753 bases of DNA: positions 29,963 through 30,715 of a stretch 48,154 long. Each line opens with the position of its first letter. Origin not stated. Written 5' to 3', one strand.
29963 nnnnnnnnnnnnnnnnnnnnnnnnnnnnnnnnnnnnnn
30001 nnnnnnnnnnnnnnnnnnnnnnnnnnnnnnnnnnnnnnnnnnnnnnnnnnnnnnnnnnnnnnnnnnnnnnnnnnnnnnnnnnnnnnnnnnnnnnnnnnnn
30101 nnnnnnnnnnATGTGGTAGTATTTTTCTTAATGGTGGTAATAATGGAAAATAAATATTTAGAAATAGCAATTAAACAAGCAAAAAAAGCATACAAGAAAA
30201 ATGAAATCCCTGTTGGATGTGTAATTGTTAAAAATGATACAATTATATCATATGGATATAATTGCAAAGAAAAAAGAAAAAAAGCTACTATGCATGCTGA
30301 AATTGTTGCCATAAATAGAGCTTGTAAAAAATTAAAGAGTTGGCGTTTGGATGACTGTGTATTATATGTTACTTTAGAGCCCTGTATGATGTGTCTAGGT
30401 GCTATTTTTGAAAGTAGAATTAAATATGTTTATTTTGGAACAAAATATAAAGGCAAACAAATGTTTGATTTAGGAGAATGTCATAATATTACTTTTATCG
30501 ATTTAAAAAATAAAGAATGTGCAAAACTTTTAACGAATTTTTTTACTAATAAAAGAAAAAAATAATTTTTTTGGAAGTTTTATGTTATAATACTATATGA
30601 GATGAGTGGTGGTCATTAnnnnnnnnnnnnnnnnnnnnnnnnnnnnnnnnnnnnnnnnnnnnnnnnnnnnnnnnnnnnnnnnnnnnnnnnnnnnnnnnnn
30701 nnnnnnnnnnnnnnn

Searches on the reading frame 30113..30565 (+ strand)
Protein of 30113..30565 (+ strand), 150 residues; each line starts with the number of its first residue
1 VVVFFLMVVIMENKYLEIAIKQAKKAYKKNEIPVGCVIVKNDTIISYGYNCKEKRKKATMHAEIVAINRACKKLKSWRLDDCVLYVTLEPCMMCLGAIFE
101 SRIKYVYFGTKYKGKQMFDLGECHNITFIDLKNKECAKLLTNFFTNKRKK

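Call 7: search_protein_families(library=ncbifam, proteins=[window:30113-30565:+])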
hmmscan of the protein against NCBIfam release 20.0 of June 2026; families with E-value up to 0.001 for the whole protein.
window:30113-30565:+ (150 aa): 6 families
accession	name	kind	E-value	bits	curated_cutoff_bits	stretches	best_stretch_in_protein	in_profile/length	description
NF008113.2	PRK10860.1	equivalog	1.3e-31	109.7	150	1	12-149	7-153/165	tRNA adenosine(34) deaminase TadA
TIGR00326.1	eubact_ribD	equivalog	1e-12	47.9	156.35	1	18-92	3-70/343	bifunctional diaminohydroxyphosphoribosylaminopyrimidine deaminase/5-amino-6-(5-phosphoribosylamino)uracil reductase RibD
TIGR02571.1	ComEB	equivalog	1.5e-09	38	219.45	1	58-117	66-123/151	ComE operon protein 2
NF008052.0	PRK10786.1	equivalog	1.2e-07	30.8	500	1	13-92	4-76/367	bifunctional diaminohydroxyphosphoribosylaminopyrimidine deaminase/5-amino-6-(5-phosphoribosylamino)uracil reductase RibD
NF041025.1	antiphage_deaminase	equivalog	4.7e-06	25.7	400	1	60-120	338-397/437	anti-phage dCTP deaminase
TIGR01354.1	cyt_deam_tetra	equivalog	2.4e-05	24.6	113.65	1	14-102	2-93/126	cytidine deaminase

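Call 13: find_homologous_proteins(query=window:30143-30562:+)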
Query window:30143-30562:+ (140 aa): 7971 proteins with E <= 0.001 among 8000 candidates; the best 120 are listed.
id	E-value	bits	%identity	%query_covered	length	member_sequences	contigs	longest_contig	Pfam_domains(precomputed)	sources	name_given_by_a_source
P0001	6.9e-88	309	99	100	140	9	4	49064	PF00383.30,PF14437.13,PF14439.13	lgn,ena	-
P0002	5.8e-51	190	60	100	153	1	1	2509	PF00383.30,PF14437.13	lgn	-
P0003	4.5e-50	187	60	100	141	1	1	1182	PF00383.30,PF14437.13,PF14439.13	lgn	-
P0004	4.5e-50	187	60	100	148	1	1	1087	PF00383.30,PF14437.13,PF14439.13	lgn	-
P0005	4.4e-49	184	61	99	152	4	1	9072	PF00383.30,PF14437.13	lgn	-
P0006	5.3e-49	183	57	100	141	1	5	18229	PF00383.30,PF14437.13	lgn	-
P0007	6.1e-49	183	64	100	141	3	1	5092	PF00383.30,PF14437.13,PF14439.13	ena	-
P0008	7.8e-49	183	59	100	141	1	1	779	PF00383.30,PF14437.13,PF14439.13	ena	-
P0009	1.3e-48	182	60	100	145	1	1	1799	PF00383.30,PF14437.13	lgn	-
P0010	1.5e-48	182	57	100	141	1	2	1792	PF00383.30,PF14437.13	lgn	-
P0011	1.7e-48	182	58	94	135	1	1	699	PF00383.30,PF14437.13,PF14439.13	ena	-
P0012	1.8e-48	182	60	100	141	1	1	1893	PF00383.30,PF14437.13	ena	-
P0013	2.2e-48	181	57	100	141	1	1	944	PF00383.30,PF14437.13,PF14439.13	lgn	-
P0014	2.6e-48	181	60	100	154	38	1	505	PF00383.30,PF14437.13,PF14439.13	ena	-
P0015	2.8e-48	181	58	100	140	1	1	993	PF00383.30,PF14437.13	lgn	-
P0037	1.6e-45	172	59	100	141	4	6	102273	PF00383.30,PF14437.13,PF14439.13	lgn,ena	-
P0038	2.5e-45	172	61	96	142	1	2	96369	PF00383.30,PF14437.13,PF14439.13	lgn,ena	-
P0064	2.9e-44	168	58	100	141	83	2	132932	PF00383.30,PF14437.13,PF14439.13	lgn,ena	-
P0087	8.0e-44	167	54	99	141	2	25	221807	PF00383.30,PF14437.13,PF14439.13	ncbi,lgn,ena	-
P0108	2.2e-43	165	55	100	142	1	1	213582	PF00383.30,PF14437.13,PF14439.13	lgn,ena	-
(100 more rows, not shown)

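Call 14: find_encoding_contigs(protein=P0001, flank=10000, max_places=10)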
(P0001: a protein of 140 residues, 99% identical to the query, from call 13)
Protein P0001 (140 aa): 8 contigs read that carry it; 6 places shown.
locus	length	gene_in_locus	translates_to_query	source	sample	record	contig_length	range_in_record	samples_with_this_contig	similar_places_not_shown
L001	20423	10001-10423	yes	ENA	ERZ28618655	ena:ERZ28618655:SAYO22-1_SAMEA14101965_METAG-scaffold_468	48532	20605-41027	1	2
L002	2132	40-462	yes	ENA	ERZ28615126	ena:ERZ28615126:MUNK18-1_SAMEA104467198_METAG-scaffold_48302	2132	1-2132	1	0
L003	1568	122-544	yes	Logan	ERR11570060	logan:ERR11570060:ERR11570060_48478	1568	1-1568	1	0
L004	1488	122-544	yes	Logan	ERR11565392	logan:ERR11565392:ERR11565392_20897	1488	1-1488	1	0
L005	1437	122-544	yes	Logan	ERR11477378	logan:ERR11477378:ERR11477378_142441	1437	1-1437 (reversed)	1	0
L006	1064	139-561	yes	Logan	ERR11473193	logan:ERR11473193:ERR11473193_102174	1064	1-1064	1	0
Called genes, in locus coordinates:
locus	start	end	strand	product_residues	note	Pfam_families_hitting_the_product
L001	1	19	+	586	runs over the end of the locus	PF01935:DUF87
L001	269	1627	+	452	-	PF11638:DnaA_N, PF00308:Bac_DnaA, PF01695:IstB_IS21, PF00004:AAA, PF08299:Bac_DnaA_C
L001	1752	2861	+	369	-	PF00712:DNA_pol3_beta, PF02767:DNA_pol3_beta_2, PF02768:DNA_pol3_beta_3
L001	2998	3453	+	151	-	PF06338:ComK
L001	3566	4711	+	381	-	PF02463:SMC_N, PF13175:AAA_15, PF13476:AAA_23 (weak), PF13304:AAA_21 (faint)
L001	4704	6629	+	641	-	PF02518:HATPase_c, PF00204:DNA_gyraseB, PF01751:Toprim, PF00986:DNA_gyraseB_C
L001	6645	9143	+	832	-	PF00521:DNA_topoisoIV, PF03989:DNA_gyraseA_C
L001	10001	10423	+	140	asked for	PF00383:dCMP_cyt_deam_1, PF14437:MafB19-deam, PF14439:Bd3614-deam (weak)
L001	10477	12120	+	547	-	PF05496:RuvB_N (weak), PF13177:DNA_pol3_delta2, PF13604:AAA_30 (faint), PF00004:AAA, PF07728:AAA_5 (faint), PF13173:AAA_14 (faint), PF21960:RCF1-5-like_lid (weak), PF22608:DNAX_ATPase_lid, +1 more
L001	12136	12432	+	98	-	PF02575:YbaB_DNA_bd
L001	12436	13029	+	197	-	PF21176:RecR_HhH, PF02132:RecR_ZnF, PF01751:Toprim (weak), PF13662:Toprim_4, PF21175:RecR_C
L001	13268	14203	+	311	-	PF13177:DNA_pol3_delta2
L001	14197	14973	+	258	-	PF04468:PSP1, PF28472:PSP1_3rd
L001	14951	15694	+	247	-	PF03602:Cons_hypoth95 (faint), PF05971:Methyltransf_10 (weak), PF05175:MTS (weak), PF01170:UPF0020 (weak), PF02384:N6_Mtase (weak), PF13847:Methyltransf_31, PF13649:Methyltransf_25 (weak), PF07669:Eco57I (weak)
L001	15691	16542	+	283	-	PF00590:TP_methylase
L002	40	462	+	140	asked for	PF00383:dCMP_cyt_deam_1, PF14437:MafB19-deam, PF14439:Bd3614-deam (weak)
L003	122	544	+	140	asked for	PF00383:dCMP_cyt_deam_1, PF14437:MafB19-deam, PF14439:Bd3614-deam (weak)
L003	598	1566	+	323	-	?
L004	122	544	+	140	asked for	PF00383:dCMP_cyt_deam_1, PF14437:MafB19-deam, PF14439:Bd3614-deam (weak)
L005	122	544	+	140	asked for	PF00383:dCMP_cyt_deam_1, PF14437:MafB19-deam, PF14439:Bd3614-deam (weak)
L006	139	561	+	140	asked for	PF00383:dCMP_cyt_deam_1, PF14437:MafB19-deam, PF14439:Bd3614-deam (weak)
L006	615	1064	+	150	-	?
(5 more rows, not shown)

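Call 33: find_encoding_contigs(protein=window:30143-30565:+, flank=3000, max_places=10)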
Protein window:30143-30565:+ (140 aa): 23 contigs read that carry it; 2 places shown.
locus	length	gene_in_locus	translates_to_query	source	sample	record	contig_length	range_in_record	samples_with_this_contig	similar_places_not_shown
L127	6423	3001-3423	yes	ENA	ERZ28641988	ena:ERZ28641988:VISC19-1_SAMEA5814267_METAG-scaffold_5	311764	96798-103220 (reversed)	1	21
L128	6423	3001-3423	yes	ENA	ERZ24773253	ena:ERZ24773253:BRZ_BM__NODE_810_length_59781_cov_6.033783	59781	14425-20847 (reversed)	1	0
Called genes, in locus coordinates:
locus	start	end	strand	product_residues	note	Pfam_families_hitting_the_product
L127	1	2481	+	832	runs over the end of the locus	PF00521:DNA_topoisoIV, PF03989:DNA_gyraseA_C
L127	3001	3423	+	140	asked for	PF00383:dCMP_cyt_deam_1, PF14437:MafB19-deam, PF14439:Bd3614-deam (weak)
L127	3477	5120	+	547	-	PF05496:RuvB_N (weak), PF13177:DNA_pol3_delta2, PF13604:AAA_30 (faint), PF00004:AAA, PF07728:AAA_5 (faint), PF13173:AAA_14 (faint), PF21960:RCF1-5-like_lid (weak), PF22608:DNAX_ATPase_lid, +1 more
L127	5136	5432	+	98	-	PF02575:YbaB_DNA_bd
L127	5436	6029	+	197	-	PF21176:RecR_HhH, PF02132:RecR_ZnF, PF01751:Toprim (weak), PF13662:Toprim_4, PF21175:RecR_C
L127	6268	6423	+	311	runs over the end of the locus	PF13177:DNA_pol3_delta2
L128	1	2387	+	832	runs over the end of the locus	PF00521:DNA_topoisoIV, PF03989:DNA_gyraseA_C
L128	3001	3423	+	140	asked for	PF00383:dCMP_cyt_deam_1, PF14437:MafB19-deam, PF14439:Bd3614-deam (weak)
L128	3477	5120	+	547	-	PF05496:RuvB_N (weak), PF13177:DNA_pol3_delta2, PF13604:AAA_30 (faint), PF00004:AAA, PF07728:AAA_5 (faint), PF13173:AAA_14 (faint), PF21960:RCF1-5-like_lid (weak), PF22608:DNAX_ATPase_lid, +1 more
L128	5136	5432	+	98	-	PF02575:YbaB_DNA_bd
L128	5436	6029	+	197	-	PF21176:RecR_HhH, PF02132:RecR_ZnF, PF01751:Toprim (weak), PF13662:Toprim_4, PF21175:RecR_C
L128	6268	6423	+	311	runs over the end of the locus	PF13177:DNA_pol3_delta2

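Call 41: find_encoding_contigs(protein=P0038, flank=4000, max_places=2)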
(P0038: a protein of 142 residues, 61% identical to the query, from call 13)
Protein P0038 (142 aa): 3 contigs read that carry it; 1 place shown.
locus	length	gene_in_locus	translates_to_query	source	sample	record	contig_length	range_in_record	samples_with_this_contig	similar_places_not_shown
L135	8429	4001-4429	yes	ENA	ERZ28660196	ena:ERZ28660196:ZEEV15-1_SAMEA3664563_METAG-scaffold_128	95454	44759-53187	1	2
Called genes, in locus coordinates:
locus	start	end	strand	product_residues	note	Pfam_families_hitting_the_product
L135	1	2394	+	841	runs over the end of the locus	PF00521:DNA_topoisoIV, PF03989:DNA_gyraseA_C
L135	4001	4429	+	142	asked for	PF00383:dCMP_cyt_deam_1, PF14437:MafB19-deam, PF14439:Bd3614-deam (weak)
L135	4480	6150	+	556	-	PF05496:RuvB_N (faint), PF06068:TIP49 (faint), PF13177:DNA_pol3_delta2, PF00004:AAA, PF07728:AAA_5 (weak), PF13401:AAA_22 (weak), PF21960:RCF1-5-like_lid (faint), PF22608:DNAX_ATPase_lid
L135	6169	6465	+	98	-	PF02575:YbaB_DNA_bd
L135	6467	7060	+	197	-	PF21176:RecR_HhH, PF02132:RecR_ZnF (weak), PF01751:Toprim (weak), PF13662:Toprim_4, PF21175:RecR_C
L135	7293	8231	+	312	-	PF13177:DNA_pol3_delta2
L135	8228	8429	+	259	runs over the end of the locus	PF04468:PSP1, PF28472:PSP1_3rd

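Call 42: find_encoding_contigs(protein=P0037, flank=4000, max_places=2)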
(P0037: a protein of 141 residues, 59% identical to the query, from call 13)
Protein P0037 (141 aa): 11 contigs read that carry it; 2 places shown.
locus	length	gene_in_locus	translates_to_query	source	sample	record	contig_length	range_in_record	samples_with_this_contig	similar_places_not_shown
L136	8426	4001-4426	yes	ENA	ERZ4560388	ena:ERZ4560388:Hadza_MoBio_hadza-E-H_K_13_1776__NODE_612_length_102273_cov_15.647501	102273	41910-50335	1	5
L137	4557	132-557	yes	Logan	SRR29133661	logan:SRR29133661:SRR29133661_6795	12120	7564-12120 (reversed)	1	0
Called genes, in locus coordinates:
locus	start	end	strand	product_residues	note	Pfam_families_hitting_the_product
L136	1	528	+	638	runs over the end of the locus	PF02518:HATPase_c, PF00204:DNA_gyraseB, PF01751:Toprim, PF00986:DNA_gyraseB_C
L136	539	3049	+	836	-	PF00521:DNA_topoisoIV, PF03989:DNA_gyraseA_C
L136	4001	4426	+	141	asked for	PF00383:dCMP_cyt_deam_1, PF14437:MafB19-deam, PF14439:Bd3614-deam (weak)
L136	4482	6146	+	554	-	PF05496:RuvB_N (faint), PF06068:TIP49 (faint), PF13177:DNA_pol3_delta2, PF13604:AAA_30 (faint), PF00004:AAA, PF07728:AAA_5 (faint), PF13401:AAA_22 (weak), PF22608:DNAX_ATPase_lid, +1 more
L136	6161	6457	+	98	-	PF02575:YbaB_DNA_bd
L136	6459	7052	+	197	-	PF21176:RecR_HhH, PF02132:RecR_ZnF (weak), PF01751:Toprim (weak), PF13662:Toprim_4, PF21175:RecR_C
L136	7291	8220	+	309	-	PF13177:DNA_pol3_delta2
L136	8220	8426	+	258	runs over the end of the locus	PF04468:PSP1, PF28472:PSP1_3rd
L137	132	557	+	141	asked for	PF00383:dCMP_cyt_deam_1, PF14437:MafB19-deam, PF14439:Bd3614-deam (weak)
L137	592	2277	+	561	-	PF05496:RuvB_N (faint), PF06068:TIP49 (faint), PF13177:DNA_pol3_delta2, PF13604:AAA_30 (faint), PF00004:AAA, PF07728:AAA_5 (faint), PF13401:AAA_22 (weak), PF22608:DNAX_ATPase_lid, +1 more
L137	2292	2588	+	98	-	PF02575:YbaB_DNA_bd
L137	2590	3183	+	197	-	PF21176:RecR_HhH, PF02132:RecR_ZnF (weak), PF01751:Toprim (weak), PF13662:Toprim_4, PF21175:RecR_C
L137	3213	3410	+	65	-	-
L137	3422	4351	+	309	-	PF13177:DNA_pol3_delta2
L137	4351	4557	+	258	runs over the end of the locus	PF04468:PSP1, PF28472:PSP1_3rd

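Call 43: find_encoding_contigs(protein=P0064, flank=4000, max_places=2)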
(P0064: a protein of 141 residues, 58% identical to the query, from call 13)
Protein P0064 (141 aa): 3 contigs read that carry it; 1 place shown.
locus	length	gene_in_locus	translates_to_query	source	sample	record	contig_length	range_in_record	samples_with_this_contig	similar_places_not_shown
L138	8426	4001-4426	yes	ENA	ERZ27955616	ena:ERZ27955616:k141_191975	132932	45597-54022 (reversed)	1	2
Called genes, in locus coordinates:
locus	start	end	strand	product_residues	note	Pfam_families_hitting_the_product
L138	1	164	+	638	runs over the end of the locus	PF02518:HATPase_c, PF00204:DNA_gyraseB, PF01751:Toprim, PF00986:DNA_gyraseB_C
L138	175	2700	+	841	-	PF00521:DNA_topoisoIV, PF03989:DNA_gyraseA_C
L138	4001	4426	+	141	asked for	PF00383:dCMP_cyt_deam_1, PF14437:MafB19-deam, PF14439:Bd3614-deam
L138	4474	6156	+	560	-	PF05496:RuvB_N (faint), PF06068:TIP49 (faint), PF13177:DNA_pol3_delta2, PF00004:AAA, PF07728:AAA_5 (faint), PF13238:AAA_18 (faint), PF13401:AAA_22 (weak), PF22608:DNAX_ATPase_lid, +1 more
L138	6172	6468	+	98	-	PF02575:YbaB_DNA_bd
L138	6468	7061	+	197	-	PF21176:RecR_HhH, PF02132:RecR_ZnF (weak), PF01751:Toprim (weak), PF13662:Toprim_4, PF21175:RecR_C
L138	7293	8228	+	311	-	PF13177:DNA_pol3_delta2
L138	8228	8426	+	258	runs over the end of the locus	PF04468:PSP1, PF28472:PSP1_3rd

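Call 44: find_encoding_contigs(protein=P0087, flank=4000, max_places=2)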
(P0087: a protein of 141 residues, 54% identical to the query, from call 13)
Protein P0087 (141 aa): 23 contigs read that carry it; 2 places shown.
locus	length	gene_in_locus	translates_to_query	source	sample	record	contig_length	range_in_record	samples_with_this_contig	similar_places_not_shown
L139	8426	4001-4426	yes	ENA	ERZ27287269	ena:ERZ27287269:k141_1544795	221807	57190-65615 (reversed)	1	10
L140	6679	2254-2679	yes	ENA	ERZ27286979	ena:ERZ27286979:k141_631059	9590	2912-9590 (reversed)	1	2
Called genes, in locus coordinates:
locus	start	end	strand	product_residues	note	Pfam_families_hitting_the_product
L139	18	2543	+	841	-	PF00521:DNA_topoisoIV, PF03989:DNA_gyraseA_C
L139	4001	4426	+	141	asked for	PF00383:dCMP_cyt_deam_1, PF14437:MafB19-deam, PF14439:Bd3614-deam (weak)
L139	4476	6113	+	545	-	PF05496:RuvB_N (faint), PF13177:DNA_pol3_delta2, PF00004:AAA, PF07728:AAA_5 (faint), PF13401:AAA_22 (faint), PF21960:RCF1-5-like_lid, PF22608:DNAX_ATPase_lid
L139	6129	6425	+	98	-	PF02575:YbaB_DNA_bd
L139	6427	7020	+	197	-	PF21176:RecR_HhH, PF02132:RecR_ZnF, PF01751:Toprim (weak), PF13662:Toprim_4, PF21175:RecR_C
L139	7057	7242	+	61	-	-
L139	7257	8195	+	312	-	PF13177:DNA_pol3_delta2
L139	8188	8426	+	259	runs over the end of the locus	PF04468:PSP1, PF28472:PSP1_3rd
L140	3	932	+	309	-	?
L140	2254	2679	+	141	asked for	PF00383:dCMP_cyt_deam_1, PF14437:MafB19-deam, PF14439:Bd3614-deam (weak)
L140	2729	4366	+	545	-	PF05496:RuvB_N (faint), PF13177:DNA_pol3_delta2, PF00004:AAA, PF07728:AAA_5 (faint), PF13401:AAA_22 (faint), PF21960:RCF1-5-like_lid, PF22608:DNAX_ATPase_lid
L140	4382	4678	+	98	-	PF02575:YbaB_DNA_bd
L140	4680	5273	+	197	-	PF21176:RecR_HhH, PF02132:RecR_ZnF, PF01751:Toprim (weak), PF13662:Toprim_4, PF21175:RecR_C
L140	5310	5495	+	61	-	-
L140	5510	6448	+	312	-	PF13177:DNA_pol3_delta2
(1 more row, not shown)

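Call 45: find_encoding_contigs(protein=P0108, flank=4000, max_places=2)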
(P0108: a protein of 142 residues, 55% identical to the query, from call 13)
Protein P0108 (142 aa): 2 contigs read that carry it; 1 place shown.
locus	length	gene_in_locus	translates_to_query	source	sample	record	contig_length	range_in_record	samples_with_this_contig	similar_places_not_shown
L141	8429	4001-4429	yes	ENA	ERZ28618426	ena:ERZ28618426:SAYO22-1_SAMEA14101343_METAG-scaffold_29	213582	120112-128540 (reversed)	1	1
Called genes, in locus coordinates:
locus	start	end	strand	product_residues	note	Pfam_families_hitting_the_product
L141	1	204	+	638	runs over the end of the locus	PF02518:HATPase_c, PF00204:DNA_gyraseB, PF01751:Toprim, PF00986:DNA_gyraseB_C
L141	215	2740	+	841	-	PF00521:DNA_topoisoIV, PF03989:DNA_gyraseA_C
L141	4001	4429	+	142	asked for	PF00383:dCMP_cyt_deam_1, PF14437:MafB19-deam, PF14439:Bd3614-deam (weak)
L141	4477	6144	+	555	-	PF05496:RuvB_N (faint), PF06068:TIP49 (faint), PF13177:DNA_pol3_delta2, PF00004:AAA, PF07728:AAA_5 (weak), PF13173:AAA_14 (faint), PF13401:AAA_22 (weak), PF22608:DNAX_ATPase_lid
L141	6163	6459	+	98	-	PF02575:YbaB_DNA_bd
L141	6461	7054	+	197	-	PF21176:RecR_HhH, PF02132:RecR_ZnF (weak), PF01751:Toprim (weak), PF13662:Toprim_4, PF21175:RecR_C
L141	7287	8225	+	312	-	PF13177:DNA_pol3_delta2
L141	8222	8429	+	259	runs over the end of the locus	PF04468:PSP1, PF28472:PSP1_3rd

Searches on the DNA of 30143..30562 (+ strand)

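Call 58: search_rna_families(sources=[L135, L136, L138, L139, L141, L016, L041, L067, L073, L079, L102, L106, L001, L128], threshold=gathering)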
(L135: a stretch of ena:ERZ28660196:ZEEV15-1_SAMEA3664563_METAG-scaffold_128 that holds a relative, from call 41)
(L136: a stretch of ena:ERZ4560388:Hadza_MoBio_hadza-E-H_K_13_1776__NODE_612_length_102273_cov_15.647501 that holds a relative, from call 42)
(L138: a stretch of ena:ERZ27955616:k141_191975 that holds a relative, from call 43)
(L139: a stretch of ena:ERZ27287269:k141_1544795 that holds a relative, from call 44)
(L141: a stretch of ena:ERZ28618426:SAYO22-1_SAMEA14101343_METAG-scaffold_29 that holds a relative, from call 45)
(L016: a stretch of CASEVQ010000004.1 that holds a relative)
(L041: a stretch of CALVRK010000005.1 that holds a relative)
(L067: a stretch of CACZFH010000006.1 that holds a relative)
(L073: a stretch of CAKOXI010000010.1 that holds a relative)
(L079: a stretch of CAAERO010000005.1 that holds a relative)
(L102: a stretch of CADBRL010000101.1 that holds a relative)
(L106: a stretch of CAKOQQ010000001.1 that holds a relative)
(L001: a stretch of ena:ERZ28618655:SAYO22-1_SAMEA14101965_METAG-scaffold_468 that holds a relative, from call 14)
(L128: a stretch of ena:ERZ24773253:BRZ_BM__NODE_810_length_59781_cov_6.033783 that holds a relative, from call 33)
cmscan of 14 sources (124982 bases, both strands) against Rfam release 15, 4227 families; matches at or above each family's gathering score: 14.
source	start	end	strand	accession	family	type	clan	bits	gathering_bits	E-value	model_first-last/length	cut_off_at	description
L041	6475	6572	+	RF00169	Bacteria_small_SRP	Gene;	CL00003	61.1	40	1e-10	1-97/97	no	Bacterial small signal recognition particle RNA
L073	2689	2786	-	RF00169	Bacteria_small_SRP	Gene;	CL00003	59.7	40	2.6e-10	1-97/97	no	Bacterial small signal recognition particle RNA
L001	9293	9391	+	RF00169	Bacteria_small_SRP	Gene;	CL00003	59.5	40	2.9e-10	1-97/97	no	Bacterial small signal recognition particle RNA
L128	2537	2635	+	RF00169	Bacteria_small_SRP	Gene;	CL00003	59.5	40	2.9e-10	1-97/97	no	Bacterial small signal recognition particle RNA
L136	3183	3281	+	RF00169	Bacteria_small_SRP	Gene;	CL00003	58.7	40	5e-10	1-97/97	no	Bacterial small signal recognition particle RNA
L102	1288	1373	-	RF00169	Bacteria_small_SRP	Gene;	CL00003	58.1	40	7.3e-10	1-97/97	no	Bacterial small signal recognition particle RNA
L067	1523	1617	-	RF00169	Bacteria_small_SRP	Gene;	CL00003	56.5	40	2.1e-09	1-97/97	no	Bacterial small signal recognition particle RNA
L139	2815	2913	+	RF00169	Bacteria_small_SRP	Gene;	CL00003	56.1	40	2.5e-09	1-97/97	no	Bacterial small signal recognition particle RNA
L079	2517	2613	-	RF00169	Bacteria_small_SRP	Gene;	CL00003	55.5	40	4e-09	1-97/97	no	Bacterial small signal recognition particle RNA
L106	6055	6140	+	RF00169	Bacteria_small_SRP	Gene;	CL00003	55.2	40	4.5e-09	1-97/97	no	Bacterial small signal recognition particle RNA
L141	3006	3092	+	RF00169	Bacteria_small_SRP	Gene;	CL00003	53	40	1.9e-08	1-97/97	no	Bacterial small signal recognition particle RNA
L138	2965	3047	+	RF00169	Bacteria_small_SRP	Gene;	CL00003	52.9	40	2.1e-08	1-97/97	no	Bacterial small signal recognition particle RNA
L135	2661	2743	+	RF00169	Bacteria_small_SRP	Gene;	CL00003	52.2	40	3.4e-08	1-97/97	no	Bacterial small signal recognition particle RNA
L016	2095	2194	-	RF00169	Bacteria_small_SRP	Gene;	CL00003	51.5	40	5.2e-08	1-97/97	no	Bacterial small signal recognition particle RNA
